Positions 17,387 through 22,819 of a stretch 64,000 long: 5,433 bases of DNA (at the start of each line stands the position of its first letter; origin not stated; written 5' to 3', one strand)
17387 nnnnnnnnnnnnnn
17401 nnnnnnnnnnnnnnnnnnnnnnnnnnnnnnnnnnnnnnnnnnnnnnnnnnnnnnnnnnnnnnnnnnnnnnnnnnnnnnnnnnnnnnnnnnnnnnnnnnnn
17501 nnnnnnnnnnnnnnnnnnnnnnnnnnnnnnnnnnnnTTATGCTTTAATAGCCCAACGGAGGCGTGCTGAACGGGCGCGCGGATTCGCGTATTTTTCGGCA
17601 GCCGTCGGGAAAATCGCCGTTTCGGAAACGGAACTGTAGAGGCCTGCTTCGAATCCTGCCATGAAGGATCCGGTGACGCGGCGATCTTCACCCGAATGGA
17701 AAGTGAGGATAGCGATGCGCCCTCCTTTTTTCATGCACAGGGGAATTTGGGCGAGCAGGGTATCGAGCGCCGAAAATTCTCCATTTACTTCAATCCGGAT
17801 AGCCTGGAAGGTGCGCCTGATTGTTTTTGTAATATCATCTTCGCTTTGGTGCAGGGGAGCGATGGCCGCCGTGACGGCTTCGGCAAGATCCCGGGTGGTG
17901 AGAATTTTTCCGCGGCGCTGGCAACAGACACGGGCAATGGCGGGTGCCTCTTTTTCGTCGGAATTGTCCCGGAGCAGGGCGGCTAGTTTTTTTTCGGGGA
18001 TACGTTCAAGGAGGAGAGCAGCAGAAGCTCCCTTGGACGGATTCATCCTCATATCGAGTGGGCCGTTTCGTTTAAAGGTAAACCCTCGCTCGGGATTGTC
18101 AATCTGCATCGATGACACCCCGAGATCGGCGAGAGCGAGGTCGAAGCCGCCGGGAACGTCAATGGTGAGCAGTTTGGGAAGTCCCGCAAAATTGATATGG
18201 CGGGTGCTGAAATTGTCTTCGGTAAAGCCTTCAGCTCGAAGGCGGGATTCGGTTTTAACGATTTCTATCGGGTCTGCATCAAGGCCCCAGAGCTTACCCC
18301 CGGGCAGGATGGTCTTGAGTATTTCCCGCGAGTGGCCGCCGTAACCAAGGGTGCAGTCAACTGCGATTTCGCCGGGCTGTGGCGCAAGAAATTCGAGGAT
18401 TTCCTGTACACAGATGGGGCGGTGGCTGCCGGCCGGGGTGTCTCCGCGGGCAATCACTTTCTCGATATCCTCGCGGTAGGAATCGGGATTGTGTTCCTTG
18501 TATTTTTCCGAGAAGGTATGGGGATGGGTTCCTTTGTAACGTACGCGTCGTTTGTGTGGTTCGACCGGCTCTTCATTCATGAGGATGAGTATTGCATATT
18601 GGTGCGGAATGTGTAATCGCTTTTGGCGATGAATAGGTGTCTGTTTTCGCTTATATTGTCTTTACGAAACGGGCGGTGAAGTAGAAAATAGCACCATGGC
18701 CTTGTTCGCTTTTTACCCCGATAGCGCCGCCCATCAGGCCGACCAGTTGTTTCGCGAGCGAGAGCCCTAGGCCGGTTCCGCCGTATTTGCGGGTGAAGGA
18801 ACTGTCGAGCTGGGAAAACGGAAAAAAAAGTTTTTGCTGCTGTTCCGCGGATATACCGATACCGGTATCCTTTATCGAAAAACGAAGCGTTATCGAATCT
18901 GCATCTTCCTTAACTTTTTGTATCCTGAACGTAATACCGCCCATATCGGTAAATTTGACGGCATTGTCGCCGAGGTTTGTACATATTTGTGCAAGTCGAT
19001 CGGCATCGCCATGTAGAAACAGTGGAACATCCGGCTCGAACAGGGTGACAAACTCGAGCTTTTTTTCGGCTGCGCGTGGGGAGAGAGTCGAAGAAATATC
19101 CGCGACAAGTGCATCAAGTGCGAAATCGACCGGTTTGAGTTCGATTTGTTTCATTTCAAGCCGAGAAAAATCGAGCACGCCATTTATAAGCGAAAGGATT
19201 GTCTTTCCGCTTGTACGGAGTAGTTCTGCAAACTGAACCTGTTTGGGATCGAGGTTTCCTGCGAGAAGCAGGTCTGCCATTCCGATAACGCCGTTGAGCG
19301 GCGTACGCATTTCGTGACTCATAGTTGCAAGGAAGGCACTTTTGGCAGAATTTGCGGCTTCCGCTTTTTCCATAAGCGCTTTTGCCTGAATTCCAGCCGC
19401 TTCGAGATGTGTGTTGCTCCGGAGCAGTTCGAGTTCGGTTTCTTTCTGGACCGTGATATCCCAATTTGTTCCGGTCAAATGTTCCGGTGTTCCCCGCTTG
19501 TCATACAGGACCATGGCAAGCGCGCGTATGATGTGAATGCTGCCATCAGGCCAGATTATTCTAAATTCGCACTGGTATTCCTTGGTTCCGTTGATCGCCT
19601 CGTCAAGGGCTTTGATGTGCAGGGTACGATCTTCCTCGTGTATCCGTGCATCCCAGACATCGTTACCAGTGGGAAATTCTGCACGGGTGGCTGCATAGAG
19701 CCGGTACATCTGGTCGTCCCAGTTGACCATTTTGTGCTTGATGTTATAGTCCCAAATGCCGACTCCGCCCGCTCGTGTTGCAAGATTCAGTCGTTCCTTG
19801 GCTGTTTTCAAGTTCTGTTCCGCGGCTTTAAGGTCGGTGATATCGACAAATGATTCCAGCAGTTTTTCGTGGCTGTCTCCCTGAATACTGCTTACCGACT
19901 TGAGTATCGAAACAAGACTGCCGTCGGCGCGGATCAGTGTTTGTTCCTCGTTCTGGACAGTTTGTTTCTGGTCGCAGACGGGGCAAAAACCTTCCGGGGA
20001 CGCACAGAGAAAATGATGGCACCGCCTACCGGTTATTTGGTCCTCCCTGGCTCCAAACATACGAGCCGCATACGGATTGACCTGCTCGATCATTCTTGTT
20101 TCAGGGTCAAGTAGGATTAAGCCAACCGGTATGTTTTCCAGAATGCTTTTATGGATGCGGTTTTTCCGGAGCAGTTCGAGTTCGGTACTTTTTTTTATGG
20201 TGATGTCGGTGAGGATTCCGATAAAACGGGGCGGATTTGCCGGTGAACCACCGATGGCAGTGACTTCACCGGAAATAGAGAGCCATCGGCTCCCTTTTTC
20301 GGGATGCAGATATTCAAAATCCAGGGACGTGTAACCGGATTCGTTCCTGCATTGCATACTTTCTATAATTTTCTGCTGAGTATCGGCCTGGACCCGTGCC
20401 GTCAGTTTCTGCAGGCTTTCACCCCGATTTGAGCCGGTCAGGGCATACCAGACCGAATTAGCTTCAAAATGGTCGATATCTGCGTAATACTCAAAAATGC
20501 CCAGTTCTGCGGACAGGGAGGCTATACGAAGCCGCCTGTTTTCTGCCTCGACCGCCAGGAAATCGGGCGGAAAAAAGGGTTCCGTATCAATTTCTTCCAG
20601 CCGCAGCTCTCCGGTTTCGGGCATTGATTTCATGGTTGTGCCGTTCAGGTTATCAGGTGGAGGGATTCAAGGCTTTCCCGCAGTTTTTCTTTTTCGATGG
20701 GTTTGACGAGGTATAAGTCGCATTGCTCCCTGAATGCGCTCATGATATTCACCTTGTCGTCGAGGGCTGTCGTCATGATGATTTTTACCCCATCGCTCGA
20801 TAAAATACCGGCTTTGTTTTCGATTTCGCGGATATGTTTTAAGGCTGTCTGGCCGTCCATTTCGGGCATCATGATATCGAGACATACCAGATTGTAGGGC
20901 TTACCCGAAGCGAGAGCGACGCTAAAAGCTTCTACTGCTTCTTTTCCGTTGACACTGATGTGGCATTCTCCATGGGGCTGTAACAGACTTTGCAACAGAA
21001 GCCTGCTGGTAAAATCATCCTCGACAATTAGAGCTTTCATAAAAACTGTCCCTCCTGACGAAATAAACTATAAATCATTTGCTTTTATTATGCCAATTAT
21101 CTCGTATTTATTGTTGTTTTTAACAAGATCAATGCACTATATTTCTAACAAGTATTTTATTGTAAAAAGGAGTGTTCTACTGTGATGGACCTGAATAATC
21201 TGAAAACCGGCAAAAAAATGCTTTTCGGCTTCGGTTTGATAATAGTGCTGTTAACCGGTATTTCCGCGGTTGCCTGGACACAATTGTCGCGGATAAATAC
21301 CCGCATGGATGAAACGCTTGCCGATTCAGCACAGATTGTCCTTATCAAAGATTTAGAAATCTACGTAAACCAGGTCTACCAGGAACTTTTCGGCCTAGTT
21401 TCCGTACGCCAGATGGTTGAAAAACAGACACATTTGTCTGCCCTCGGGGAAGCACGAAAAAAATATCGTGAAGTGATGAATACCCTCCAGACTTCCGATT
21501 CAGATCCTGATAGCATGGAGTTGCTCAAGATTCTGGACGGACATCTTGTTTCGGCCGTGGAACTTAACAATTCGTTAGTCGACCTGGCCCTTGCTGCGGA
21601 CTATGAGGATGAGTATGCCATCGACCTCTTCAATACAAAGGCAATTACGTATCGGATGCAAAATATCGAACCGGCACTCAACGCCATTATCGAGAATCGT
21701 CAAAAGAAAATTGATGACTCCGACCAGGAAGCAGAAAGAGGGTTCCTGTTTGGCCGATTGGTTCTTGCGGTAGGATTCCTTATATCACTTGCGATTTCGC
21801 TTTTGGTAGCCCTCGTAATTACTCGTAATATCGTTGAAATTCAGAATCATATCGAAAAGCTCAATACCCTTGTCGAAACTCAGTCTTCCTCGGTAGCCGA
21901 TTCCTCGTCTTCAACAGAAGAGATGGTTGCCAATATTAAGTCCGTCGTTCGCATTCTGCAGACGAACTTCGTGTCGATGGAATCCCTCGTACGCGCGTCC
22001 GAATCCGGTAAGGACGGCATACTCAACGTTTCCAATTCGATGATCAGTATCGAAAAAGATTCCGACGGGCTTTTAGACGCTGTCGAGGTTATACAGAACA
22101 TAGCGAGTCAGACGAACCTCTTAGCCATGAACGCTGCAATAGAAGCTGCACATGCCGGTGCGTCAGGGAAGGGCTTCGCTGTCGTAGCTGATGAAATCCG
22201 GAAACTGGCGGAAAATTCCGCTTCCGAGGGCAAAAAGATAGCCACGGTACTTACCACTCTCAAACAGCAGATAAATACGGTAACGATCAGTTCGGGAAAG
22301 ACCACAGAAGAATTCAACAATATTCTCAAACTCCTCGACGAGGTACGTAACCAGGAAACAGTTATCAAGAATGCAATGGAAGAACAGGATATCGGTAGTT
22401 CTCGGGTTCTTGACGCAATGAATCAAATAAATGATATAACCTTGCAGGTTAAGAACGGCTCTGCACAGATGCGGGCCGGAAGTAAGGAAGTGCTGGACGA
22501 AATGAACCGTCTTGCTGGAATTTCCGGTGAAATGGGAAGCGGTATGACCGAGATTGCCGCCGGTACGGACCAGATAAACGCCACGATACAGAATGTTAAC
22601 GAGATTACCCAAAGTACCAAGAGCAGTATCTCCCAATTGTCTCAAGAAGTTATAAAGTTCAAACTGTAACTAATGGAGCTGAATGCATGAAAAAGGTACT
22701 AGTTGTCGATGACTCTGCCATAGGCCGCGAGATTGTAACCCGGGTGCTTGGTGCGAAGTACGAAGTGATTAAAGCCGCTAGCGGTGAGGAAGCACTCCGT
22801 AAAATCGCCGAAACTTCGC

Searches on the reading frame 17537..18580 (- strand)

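Call 45: search_protein_families(library=pfam, proteins=[window:17537-18580:-], max_evalue=0.0001)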
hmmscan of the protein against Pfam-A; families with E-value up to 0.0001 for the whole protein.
window:17537-18580:- (347 aa): 1 family
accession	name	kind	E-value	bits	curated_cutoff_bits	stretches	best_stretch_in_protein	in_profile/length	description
PF01795.25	Methyltransf_5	-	8.6e-69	232.8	27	1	52-345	3-307/309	MraW methylase family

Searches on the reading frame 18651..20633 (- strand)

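Call 45: search_protein_families(library=pfam, proteins=[window:18651-20633:-], max_evalue=0.0001)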
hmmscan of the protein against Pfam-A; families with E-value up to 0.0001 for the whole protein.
window:18651-20633:- (660 aa): 8 families
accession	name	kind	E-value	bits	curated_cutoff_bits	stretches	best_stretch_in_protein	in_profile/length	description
PF02518.31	HATPase_c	-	7.7e-26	91.2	26.4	1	542-655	1-108/111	Histidine kinase-, DNA gyrase B-, and HSP90-like ATPase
PF08447.18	PAS_3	-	8e-23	81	25.6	1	303-390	2-89/89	PAS fold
PF00512.31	HisKA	-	1.8e-18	66.7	26.9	1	430-493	1-64/66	His Kinase A (phospho-acceptor) domain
PF13426.13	PAS_9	-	7.9e-16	58.7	27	1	169-267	1-103/103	PAS domain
PF00989.32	PAS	-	7.9e-10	39.2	22.6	1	163-255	5-101/113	PAS fold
PF13188.13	PAS_8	-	6.9e-09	35.7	21.8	1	161-211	3-55/65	PAS domain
PF08448.16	PAS_4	-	2.9e-06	27.9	23.1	0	165-267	1-107/110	PAS fold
PF24820.1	Diguanyl_cycl_sensor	-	7.8e-05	23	28.1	0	173-253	10-99/109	Diguanylate cyclase-like sensor domain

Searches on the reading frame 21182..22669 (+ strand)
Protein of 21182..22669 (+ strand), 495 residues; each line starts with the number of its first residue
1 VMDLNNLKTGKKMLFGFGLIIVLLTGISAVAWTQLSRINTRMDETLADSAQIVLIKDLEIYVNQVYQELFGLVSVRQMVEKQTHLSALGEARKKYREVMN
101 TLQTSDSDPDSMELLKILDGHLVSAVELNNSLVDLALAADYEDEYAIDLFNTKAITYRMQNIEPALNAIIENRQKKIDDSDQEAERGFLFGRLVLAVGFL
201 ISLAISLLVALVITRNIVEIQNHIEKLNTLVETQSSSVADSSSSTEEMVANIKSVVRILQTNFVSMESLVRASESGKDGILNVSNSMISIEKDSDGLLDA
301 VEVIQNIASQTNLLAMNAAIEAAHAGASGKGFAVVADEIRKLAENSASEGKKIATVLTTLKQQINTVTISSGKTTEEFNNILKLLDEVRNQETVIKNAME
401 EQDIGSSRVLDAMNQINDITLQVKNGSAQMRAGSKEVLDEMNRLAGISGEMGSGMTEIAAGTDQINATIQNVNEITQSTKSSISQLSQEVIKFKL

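Call 45: search_protein_families(library=pfam, proteins=[window:21182-22669:+], max_evalue=0.0001)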
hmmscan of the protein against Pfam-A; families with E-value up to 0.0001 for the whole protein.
window:21182-22669:+ (495 aa): 2 families
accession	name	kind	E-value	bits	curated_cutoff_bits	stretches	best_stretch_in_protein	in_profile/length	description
PF00015.26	MCPsignal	-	1.8e-30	106.5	34.6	1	272-419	11-171/172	Methyl-accepting chemotaxis protein (MCP) signalling domain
PF12729.13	4HB_MCP_1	-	1.1e-11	45.1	27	1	6-183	1-176/181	Four helix bundle sensory module for signal transduction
